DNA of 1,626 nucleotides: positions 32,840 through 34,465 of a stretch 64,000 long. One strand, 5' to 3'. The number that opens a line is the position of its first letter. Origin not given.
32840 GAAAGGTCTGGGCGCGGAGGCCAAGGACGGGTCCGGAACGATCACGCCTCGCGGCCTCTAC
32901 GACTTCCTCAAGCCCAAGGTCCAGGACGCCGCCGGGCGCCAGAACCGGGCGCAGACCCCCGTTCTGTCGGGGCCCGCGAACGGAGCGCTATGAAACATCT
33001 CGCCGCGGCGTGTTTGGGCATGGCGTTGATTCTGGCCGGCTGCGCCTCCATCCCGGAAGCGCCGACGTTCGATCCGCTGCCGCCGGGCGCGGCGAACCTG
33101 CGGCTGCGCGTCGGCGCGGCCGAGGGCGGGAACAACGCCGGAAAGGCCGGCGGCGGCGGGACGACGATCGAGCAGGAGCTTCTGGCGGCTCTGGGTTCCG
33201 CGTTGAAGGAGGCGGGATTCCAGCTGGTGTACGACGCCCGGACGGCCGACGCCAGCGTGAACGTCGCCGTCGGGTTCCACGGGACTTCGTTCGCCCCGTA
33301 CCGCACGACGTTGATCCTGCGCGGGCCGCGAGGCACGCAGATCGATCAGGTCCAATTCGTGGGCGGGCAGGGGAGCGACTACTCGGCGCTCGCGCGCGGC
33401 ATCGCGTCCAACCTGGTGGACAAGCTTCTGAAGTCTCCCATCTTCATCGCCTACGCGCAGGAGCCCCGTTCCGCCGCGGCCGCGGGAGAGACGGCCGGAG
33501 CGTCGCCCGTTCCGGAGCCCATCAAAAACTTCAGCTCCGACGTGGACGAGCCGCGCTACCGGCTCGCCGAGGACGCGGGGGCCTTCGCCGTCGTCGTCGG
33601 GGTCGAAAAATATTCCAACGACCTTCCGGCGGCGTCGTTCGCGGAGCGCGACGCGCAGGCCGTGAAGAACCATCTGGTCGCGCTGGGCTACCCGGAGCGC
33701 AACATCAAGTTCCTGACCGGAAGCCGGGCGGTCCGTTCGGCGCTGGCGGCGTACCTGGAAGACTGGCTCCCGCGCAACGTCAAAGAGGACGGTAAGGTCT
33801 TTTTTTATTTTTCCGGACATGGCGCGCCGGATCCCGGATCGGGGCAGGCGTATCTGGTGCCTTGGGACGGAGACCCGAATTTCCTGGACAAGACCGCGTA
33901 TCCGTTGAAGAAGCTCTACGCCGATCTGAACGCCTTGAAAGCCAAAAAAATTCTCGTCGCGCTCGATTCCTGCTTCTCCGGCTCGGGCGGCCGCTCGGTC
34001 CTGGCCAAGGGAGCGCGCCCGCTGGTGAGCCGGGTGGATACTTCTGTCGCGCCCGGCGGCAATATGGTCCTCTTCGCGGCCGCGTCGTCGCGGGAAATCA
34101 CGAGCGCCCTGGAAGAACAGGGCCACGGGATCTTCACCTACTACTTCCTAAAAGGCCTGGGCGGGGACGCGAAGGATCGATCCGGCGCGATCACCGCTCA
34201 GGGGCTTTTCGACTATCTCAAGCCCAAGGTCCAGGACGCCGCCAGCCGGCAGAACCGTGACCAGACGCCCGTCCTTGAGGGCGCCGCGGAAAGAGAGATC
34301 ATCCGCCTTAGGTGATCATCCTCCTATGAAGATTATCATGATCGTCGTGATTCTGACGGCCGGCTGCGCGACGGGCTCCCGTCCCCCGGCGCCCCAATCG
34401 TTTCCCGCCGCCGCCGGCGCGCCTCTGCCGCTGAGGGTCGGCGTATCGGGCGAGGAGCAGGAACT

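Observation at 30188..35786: Divergent array of four paralogous lipoprotein-anchored caspase-like (C14) peptidases with variable N-terminal domains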

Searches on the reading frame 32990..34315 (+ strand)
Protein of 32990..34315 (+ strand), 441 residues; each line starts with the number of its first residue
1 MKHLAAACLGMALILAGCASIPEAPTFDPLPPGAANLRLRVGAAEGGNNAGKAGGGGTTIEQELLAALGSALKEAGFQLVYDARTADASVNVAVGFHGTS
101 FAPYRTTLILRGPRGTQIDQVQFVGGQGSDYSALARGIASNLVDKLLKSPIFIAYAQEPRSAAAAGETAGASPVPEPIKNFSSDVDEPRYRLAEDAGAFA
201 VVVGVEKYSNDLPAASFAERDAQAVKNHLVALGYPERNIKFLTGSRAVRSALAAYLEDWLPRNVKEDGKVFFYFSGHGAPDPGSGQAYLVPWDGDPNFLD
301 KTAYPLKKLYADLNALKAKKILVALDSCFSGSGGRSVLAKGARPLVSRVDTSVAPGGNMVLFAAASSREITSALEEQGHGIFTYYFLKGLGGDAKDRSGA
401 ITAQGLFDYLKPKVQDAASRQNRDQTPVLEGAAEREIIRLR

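Call 3: search_protein_families(library=pfam, proteins=[window:32990-34315:+], max_evalue=0.01)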
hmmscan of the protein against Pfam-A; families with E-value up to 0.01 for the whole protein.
window:32990-34315:+ (441 aa): 2 families
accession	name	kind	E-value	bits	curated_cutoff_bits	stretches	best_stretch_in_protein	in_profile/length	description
PF00656.27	Peptidase_C14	-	2.1e-13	50.9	21.4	1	199-431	3-225/233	Caspase domain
PF01650.23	Peptidase_C13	-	0.0084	16.1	22.8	0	266-336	107-168/258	Peptidase C13 family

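Call 4: search_protein_families(library=ncbifam, proteins=[window:32990-34315:+], max_evalue=0.01)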
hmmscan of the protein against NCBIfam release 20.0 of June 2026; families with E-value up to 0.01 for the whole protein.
window:32990-34315:+ (441 aa): 1 family
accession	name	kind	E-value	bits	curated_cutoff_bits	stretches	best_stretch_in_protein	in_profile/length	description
NF047832.1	caspase_w_EACC1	subfamily_domain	2.3e-22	79.5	140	1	200-415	3-209/211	caspase, EACC1-associated type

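Call 9: search_protein_families(library=padloc, proteins=[window:32990-34315:+], max_evalue=0.01)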
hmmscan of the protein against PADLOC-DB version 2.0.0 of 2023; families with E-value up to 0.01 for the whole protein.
window:32990-34315:+ (441 aa): 1 family
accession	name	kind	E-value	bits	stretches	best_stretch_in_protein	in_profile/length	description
PDLC02987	caspase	-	4.7e-16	57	1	199-411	4-167/453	-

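Call 10: find_homologous_proteins(query=window:32990-34315:+, max_evalue=0.00001)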
Query window:32990-34315:+ (441 aa): 2995 proteins with E <= 0.00001 among 8000 candidates; the best 120 are listed.
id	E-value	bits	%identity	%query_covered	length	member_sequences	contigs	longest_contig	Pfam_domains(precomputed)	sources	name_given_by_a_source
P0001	2.8e-287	970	100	100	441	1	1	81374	PF00656.28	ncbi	ncbi:MAG: caspase domain-containing protein [Elusimicrobiota bacterium]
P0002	1.3e-201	688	71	97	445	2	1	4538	PF00656.28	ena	-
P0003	1.2e-198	678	70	99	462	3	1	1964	PF00656.28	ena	-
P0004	6.1e-174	597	63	98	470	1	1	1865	PF00656.28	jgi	jgi:hypothetical protein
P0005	3.7e-166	571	62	96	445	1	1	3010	PF00656.28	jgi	-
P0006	1.3e-160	553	59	99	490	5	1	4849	PF00656.28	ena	-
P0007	1.2e-156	540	63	97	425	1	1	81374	PF00656.28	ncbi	ncbi:MAG: caspase domain-containing protein [Elusimicrobiota bacterium]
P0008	1.2e-155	537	60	95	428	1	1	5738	PF00656.28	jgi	jgi:hypothetical protein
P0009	4.2e-140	486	56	94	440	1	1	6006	-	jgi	jgi:hypothetical protein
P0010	6.3e-130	452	59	80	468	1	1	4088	PF00656.28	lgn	-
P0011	8.0e-130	452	60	82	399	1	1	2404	PF00656.28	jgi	jgi:hypothetical protein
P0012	8.6e-130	452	61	77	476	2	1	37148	PF00656.28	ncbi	-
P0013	2.7e-129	450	62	77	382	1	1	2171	PF00656.28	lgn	-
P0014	3.5e-129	450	71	64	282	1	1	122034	PF00656.28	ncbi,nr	ncbi:MAG: caspase family protein [Elusimicrobia bacterium]|nr:caspase family protein [Elusimicrobiot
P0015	1.7e-128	447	75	59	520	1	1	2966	PF00656.28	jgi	jgi:hypothetical protein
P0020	4.3e-127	443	59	82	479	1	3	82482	PF00656.28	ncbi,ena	-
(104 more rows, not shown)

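Call 11: find_encoding_contigs(protein=window:32990-34315:+, flank=10000, max_places=3)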
Protein window:32990-34315:+ (441 aa): no gene with exactly this product is on record in the collection.
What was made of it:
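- Tried and rejected: Exact look-up of C in the contig index: not on record (call 11).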

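Call 12: find_encoding_contigs(protein=P0002, flank=10000, max_places=3)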
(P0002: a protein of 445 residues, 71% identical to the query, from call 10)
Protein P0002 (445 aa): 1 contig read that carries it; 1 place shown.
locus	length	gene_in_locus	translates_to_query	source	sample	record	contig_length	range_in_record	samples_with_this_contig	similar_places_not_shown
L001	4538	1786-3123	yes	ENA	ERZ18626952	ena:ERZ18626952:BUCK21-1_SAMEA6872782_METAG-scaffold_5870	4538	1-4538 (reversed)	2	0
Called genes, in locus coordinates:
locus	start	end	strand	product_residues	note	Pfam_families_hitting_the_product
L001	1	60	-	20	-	?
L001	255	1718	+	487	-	PF00656:Peptidase_C14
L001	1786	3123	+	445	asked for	PF00656:Peptidase_C14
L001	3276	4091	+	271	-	PF14326:DUF4384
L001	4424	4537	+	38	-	?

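Call 13: find_encoding_contigs(protein=P0020, flank=10000, max_places=3)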
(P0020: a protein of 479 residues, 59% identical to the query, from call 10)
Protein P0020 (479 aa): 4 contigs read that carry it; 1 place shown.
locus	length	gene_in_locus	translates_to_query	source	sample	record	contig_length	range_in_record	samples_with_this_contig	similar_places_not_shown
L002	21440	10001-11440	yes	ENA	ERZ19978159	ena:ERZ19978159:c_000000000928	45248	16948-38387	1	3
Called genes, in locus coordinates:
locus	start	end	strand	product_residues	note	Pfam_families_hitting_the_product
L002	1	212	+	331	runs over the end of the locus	PF09832:DUF2059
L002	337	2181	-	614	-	PF20308:TPR-S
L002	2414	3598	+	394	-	-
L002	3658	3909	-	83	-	-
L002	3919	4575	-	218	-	-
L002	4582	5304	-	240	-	PF03853:YjeF_N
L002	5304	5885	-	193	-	-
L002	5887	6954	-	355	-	PF25145:NfeD1b_N, PF01343:Peptidase_S49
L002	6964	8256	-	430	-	PF00990:GGDEF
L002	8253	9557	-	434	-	PF13492:GAF_3, PF00990:GGDEF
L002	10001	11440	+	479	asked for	PF00656:Peptidase_C14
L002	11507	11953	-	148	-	-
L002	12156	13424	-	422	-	PF13308:YARHG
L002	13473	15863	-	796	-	PF00270:DEAD (weak), PF00271:Helicase_C, PF08482:HrpB_C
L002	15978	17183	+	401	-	PF13535:ATP-grasp_4 (faint)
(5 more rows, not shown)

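Call 19: find_related_loci(query=A2, collection=genome_contigs, flank=10000)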
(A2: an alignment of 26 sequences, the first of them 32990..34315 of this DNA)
Query A2 (441 aa) in genome_contigs; peptide patterns used: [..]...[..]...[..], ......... (x = any residue, [..] = any of these).
592 stretches matched a pattern (row limit reached: there are more); 544 encode a relative of the query (tblastn E <= 1e-3); the best 80 are kept; 76 distinct loci.
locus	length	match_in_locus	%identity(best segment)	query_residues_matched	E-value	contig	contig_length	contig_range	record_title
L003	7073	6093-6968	68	148-440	1e-129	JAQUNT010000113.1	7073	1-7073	MAG: Elusimicrobia bacterium isolate STD1_184 NODE_35526_length_7073_cov_2.634610_Sandtown_D1, whole genome shotgun sequ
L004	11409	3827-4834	63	109-438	9e-127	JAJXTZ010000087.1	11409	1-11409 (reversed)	MAG: bacterium isolate BP4.bin73 NODE_7606_length_11409_cov_2.685871, whole genome shotgun sequence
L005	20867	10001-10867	66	155-441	8e-124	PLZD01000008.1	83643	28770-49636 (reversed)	MAG: Elusimicrobia bacterium isolate palsa_1176 73.20120700_P3D.185_contig_1104, whole genome shotgun sequence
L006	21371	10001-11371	48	7-441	2e-122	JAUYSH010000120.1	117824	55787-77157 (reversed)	MAG: Elusimicrobiota bacterium isolate C5_metabat.bin.68 C5_k141_290008, whole genome shotgun sequence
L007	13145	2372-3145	69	183-441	6e-115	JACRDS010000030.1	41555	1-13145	MAG: Elusimicrobia bacterium isolate NC_groundwater_1678_Pr3_B-0.1um_69_20 SR-2_scaffold_141_545311, whole genome shotgu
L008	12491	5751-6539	64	179-441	3e-114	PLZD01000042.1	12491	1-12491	MAG: Elusimicrobia bacterium isolate palsa_1176 73.20120700_P3D.185_contig_50092, whole genome shotgun sequence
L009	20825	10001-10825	63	162-440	8e-113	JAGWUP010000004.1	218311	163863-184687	MAG: Elusimicrobia bacterium isolate REEB4 contig-150_20, whole genome shotgun sequence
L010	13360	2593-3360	65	183-440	1e-111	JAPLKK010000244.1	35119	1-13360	MAG: Elusimicrobia bacterium isolate LacPavin_0818_WC55_MAG_67_8 LacPavin_0818_WC55_scaffold_4001, whole genome shotgun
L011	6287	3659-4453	64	177-441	7e-111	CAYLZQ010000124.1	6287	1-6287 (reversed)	MAG TPA_asm: uncultured Elusimicrobia bacterium isolate binchicken_co21_239 genome assembly, contig: NODE_14413_length_6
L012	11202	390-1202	60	168-440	3e-110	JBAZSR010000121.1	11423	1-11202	MAG: Elusimicrobiota bacterium isolate SO_2017_GW1_178 NODE_21130_length_11423_cov_0.911473_OW334_2017, whole genome sho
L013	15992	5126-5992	58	146-440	7e-110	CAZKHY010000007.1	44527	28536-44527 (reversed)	MAG TPA_asm: uncultured Nitrospira sp. isolate SRP093762_co1_15 genome assembly, contig: NODE_534_length_44527_cov_13.05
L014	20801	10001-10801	64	177-441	3e-109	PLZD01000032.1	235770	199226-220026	MAG: Elusimicrobia bacterium isolate palsa_1176 73.20120700_P3D.185_contig_5912, whole genome shotgun sequence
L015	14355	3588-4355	64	183-440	5e-109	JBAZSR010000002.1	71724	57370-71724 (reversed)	MAG: Elusimicrobiota bacterium isolate SO_2017_GW1_178 NODE_2159_length_71724_cov_1.106066_OW334_2017, whole genome shot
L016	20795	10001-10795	63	172-440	9e-109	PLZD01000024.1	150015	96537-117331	MAG: Elusimicrobia bacterium isolate palsa_1176 73.20120700_P3D.185_contig_27201, whole genome shotgun sequence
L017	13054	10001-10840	58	159-441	1e-108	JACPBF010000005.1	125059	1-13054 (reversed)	MAG: Elusimicrobia bacterium isolate NC_groundwater_250_Ag_S-0.2um_38_13 S5_GD2017_2_S2_scaffold_102, whole genome shotg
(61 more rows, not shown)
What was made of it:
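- The family is large and almost confined to Elusimicrobiota: at least 544 confirmed stretches, and several genomes with 4-6 loci (call 19).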

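Call 25: predict_structure(alignment_id=A2)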
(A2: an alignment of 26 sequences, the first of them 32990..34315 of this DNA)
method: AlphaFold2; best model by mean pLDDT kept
length: 441 residues; sequences in the alignment: 26
mean_pLDDT: 78.6   pTM: 0.58
mean pLDDT of the five models: 78.6, 78.4, 78.1, 78.1, 77.5
residues with pLDDT >= 90: 188; 70-90: 133; 50-70: 56; < 50: 64
segments of 3 or more residues with pLDDT < 50: 1-17, 53-56, 161-178, 330-352
pLDDT, mean of each block of 10 residues (from residue 1): 45 51 90 87 71 56 91 94 85 74 88 85 88 93 96 83 34 42 89 96 81 79 97 97 80 90 95 85 67 58 80 90 79 34 38 63 80 86 96 93 95 93 87 79 71
secondary structure, 60 per line:
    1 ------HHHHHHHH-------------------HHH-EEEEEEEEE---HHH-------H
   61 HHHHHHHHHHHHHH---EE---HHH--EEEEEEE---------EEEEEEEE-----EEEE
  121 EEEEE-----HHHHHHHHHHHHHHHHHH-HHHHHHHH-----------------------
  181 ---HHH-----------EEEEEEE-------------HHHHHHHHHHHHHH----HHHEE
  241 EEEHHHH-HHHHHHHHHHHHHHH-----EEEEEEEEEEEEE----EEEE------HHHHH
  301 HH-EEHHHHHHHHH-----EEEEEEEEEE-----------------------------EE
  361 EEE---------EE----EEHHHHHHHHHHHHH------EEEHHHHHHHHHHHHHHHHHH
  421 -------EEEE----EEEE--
elements in order: H7-14 E38-46 H60-74 E88-94 E104-111 E117-125 H131-148 H150-157 E198-204 H218-231 E239-243 H244-247 H249-263 E269-281 E286-289 H296-302 H306-314 E320-329 E359-363 H381-393 E400-402 H403-420 E428-431 E436-439
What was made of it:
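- On Peptidase family C14: The AF2 model of C (pLDDT 78.6, call 25) matches MALT1, caspases 3/6/7/8/9, CED-3 and Yca1.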

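Call 29: fold_search(model_id=the predicted structure, library=pdb)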
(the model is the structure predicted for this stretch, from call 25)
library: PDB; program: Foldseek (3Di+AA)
matches with E <= 10: 1241; with E <= 0.001: 183
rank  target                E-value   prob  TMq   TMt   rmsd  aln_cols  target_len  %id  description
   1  3v4o_A                4.1e-10  1.00  0.38  0.67   7.5       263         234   16  Human MALT1 (caspase domain) in complex with an irreversible peptidic inhibitor (released 2012-03-14)
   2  8v4x_C                2.8e-09  1.00  0.38  0.46   5.7       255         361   14  Structure of MALT1 in complex with an allosteric inhibitor (released 2024-05-01)
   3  4i1p_C                5.7e-09  1.00  0.38  0.43   7.0       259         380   15  Human MALT1 (caspase-IG3) in complex with activity based-probe (released 2014-07-09)
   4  8v4x_D                9.2e-09  1.00  0.39  0.46   7.3       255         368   14  Structure of MALT1 in complex with an allosteric inhibitor (released 2024-05-01)
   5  3uo8_B                1.5e-08  1.00  0.38  0.45   6.9       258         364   15  Crystal structure of the MALT1 paracaspase (P1 form) (released 2011-12-21)
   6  8v4x_F                1.7e-08  1.00  0.38  0.45   7.1       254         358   13  Structure of MALT1 in complex with an allosteric inhibitor (released 2024-05-01)
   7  8v4x_A                2.0e-08  1.00  0.35  0.41   7.6       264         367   16  Structure of MALT1 in complex with an allosteric inhibitor (released 2024-05-01)
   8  7paw_B                2.3e-08  1.00  0.38  0.45   5.4       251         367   14  MALT1 in complex with compound 1 (released 2021-11-17)
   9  4ps1_D                2.6e-08  1.00  0.41  0.73   8.0       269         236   10  Caspase-8 specific unnatural amino acid peptides (released 2015-01-21)
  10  3v3k_A                2.9e-08  1.00  0.38  0.63  12.3       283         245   12  Human caspase 9 in complex with bacterial effector protein (released 2013-03-06)
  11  4ps1_A                3.1e-08  1.00  0.39  0.69   8.9       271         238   10  Caspase-8 specific unnatural amino acid peptides (released 2015-01-21)
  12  8v4x_B                3.2e-08  1.00  0.36  0.43   7.2       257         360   14  Structure of MALT1 in complex with an allosteric inhibitor (released 2024-05-01)
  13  8v4x_E                3.9e-08  1.00  0.39  0.45   5.5       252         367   16  Structure of MALT1 in complex with an allosteric inhibitor (released 2024-05-01)
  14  3uo8_C                4.9e-08  1.00  0.38  0.46   5.4       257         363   16  Crystal structure of the MALT1 paracaspase (P1 form) (released 2011-12-21)
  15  7pav_B                4.9e-08  1.00  0.37  0.44   7.1       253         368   14  MALT1 in complex with compound 1 (released 2021-11-17)
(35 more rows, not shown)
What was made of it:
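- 32990..34315 (+): Gene C, 441 aa. Its start overlaps B's stop as ATGA. Signal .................|C (Cys18 at 33041-33043). N-domain 33041-33535. Caspase domain 33536-34312, with His277 (33818-33820) and Cys328 (33971-33973). The full-length AF2 model has pLDDT 78.6 (call 25) and matches MALT1, caspases and Yca1 (call 29).
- On Peptidase family C14: 183 PDB chains score E <= 0.001 (call 29).
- Closest known: MALT1 paracaspase and animal caspases. Same: Foldseek gives E 4e-10, probability 1.0 and TM(target) 0.67 for 3v4o (call 29).
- Caspase fold for C: Foldseek gives MALT1 E 4e-10, then caspases 7/8/9 and Yca1 (call 29).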

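Call 36: search_solved_structures(query=A2, max_evalue=1, show_alignments=4)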
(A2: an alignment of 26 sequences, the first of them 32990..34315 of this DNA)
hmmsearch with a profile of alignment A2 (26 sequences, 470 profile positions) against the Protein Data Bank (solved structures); distinct sequences matched with E-value up to 1: 7.
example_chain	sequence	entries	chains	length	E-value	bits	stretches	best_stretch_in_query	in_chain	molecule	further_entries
4f6o_A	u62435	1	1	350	0.17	14.1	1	210-308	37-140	Metacaspase-1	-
4f6p_A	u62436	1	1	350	0.18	14.1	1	210-308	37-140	Metacaspase-1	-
7qp0_A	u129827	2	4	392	0.27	13.5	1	249-308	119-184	Metacaspase-1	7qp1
4afr_A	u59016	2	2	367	0.9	11.8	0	275-309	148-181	METACASPASE | METACASPASE MCA2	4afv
4afp_A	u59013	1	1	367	0.9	11.8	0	275-309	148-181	METACASPASE MCA2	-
5g5p_A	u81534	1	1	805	0.92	11.7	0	57-162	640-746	NUCLEAR MRNA EXPORT PROTEIN SAC3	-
4af8_A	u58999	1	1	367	0.94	11.7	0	275-309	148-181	METACASPASE MCA2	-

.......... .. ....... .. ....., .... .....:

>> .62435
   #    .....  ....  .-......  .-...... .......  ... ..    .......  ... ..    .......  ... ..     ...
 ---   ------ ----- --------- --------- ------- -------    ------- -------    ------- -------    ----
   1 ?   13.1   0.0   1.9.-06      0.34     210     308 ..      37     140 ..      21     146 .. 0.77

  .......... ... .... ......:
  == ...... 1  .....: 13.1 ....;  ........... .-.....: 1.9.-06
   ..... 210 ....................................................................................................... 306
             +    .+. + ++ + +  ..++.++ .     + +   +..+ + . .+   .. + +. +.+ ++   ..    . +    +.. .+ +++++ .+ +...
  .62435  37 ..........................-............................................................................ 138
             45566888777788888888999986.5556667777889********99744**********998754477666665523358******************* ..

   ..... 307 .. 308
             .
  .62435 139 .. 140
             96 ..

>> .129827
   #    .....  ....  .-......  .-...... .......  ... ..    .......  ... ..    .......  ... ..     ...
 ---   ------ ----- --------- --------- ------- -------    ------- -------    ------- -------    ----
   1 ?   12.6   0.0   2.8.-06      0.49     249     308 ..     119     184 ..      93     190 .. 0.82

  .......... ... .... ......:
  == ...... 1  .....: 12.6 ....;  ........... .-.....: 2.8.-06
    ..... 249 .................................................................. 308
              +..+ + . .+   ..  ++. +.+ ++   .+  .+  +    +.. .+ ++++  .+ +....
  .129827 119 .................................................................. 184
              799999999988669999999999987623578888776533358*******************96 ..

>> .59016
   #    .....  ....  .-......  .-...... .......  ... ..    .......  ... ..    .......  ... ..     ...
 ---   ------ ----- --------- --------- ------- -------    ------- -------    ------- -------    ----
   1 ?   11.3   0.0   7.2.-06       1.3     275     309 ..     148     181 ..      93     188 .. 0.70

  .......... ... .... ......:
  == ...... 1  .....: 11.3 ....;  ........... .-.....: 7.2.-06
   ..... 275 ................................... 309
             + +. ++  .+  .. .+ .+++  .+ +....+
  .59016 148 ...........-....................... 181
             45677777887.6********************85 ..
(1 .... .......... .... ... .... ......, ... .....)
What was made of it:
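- On Metacaspase/orthocaspase/paracaspase type (basic P1 specificity): The AERDA Asp aligns with Yca1 CINDA, but in a weak alignment (E 0.17, call 36).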
